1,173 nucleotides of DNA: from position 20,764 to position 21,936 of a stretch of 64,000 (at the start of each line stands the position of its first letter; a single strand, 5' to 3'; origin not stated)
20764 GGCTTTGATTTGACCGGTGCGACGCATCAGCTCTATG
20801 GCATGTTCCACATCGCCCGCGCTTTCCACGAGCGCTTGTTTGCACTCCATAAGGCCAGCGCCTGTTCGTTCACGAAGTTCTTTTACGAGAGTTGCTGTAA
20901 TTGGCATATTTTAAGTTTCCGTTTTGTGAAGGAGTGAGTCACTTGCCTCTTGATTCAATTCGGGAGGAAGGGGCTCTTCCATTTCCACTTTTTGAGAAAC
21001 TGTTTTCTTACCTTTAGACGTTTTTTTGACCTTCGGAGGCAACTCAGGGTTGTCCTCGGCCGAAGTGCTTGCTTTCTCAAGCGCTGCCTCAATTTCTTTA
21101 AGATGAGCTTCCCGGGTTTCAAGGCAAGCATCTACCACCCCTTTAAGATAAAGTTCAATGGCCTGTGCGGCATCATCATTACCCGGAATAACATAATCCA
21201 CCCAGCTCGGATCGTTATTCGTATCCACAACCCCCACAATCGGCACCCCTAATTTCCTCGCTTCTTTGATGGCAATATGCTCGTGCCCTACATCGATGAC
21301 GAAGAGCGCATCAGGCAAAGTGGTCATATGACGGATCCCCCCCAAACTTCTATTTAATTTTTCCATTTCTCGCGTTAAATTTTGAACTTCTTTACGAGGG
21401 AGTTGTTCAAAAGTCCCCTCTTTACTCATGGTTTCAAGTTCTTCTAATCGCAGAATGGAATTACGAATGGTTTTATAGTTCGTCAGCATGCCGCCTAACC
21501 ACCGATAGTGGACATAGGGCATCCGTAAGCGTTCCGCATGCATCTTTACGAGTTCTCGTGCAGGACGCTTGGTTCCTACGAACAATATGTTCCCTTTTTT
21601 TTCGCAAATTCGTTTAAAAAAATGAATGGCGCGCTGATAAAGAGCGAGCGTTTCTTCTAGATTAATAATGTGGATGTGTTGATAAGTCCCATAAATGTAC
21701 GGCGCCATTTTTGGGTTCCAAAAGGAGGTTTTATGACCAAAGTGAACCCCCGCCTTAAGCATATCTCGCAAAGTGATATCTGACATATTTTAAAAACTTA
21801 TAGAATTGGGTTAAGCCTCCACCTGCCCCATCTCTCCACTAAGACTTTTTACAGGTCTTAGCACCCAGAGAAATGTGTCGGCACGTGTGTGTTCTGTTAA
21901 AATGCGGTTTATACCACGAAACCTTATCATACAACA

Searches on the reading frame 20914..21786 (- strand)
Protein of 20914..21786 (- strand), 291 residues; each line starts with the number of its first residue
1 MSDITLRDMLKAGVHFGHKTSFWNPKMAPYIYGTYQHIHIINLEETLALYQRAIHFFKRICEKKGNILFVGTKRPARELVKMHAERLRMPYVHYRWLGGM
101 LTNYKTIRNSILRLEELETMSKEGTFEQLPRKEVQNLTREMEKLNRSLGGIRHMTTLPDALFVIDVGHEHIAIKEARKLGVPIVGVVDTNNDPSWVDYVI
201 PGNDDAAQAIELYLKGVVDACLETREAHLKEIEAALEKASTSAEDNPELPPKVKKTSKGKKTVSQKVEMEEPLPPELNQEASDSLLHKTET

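Call 60: find_homologous_proteins(query=window:20914-21786:-, max_evalue=1e-30)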
Query window:20914-21786:- (291 aa): 7995 proteins with E <= 1e-30 among 8000 candidates; the best 120 are listed.
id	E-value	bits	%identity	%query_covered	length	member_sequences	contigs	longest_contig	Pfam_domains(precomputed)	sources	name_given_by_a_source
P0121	8.1e-173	591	100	91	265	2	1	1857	PF00318.26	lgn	-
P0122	1.8e-126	439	67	98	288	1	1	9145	PF00318.26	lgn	-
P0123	5.6e-100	352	67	78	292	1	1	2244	PF00318.26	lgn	-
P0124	2.0e-99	350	66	77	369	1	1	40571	PF00318.26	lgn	-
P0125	4.7e-99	349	66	78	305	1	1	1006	PF00318.26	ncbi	-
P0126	1.4e-98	348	69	77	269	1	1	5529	PF00318.26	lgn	-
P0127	3.7e-97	343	65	79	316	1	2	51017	PF00318.26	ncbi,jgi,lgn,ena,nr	ncbi:MAG TPA: 30S ribosomal protein S2 [Gammaproteobacteria bacterium]|nr:30S ribosomal protein S2 [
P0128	4.5e-97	343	65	79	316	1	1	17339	PF00318.26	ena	-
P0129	1.0e-96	342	67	77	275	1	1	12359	PF00318.26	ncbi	ncbi:MAG: 30S ribosomal protein S2 [Gammaproteobacteria bacterium]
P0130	5.5e-96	339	60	89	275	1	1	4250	PF00318.26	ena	-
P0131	6.5e-96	339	63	79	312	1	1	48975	PF00318.26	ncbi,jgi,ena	-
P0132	7.3e-96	339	61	78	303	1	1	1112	PF00318.26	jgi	jgi:small subunit ribosomal protein S2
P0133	7.4e-96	339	63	79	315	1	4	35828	PF00318.26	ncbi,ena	-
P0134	1.3e-95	338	-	-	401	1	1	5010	PF00318.26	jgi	jgi:small subunit ribosomal protein S2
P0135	1.4e-95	338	65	77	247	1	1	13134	PF00318.26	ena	-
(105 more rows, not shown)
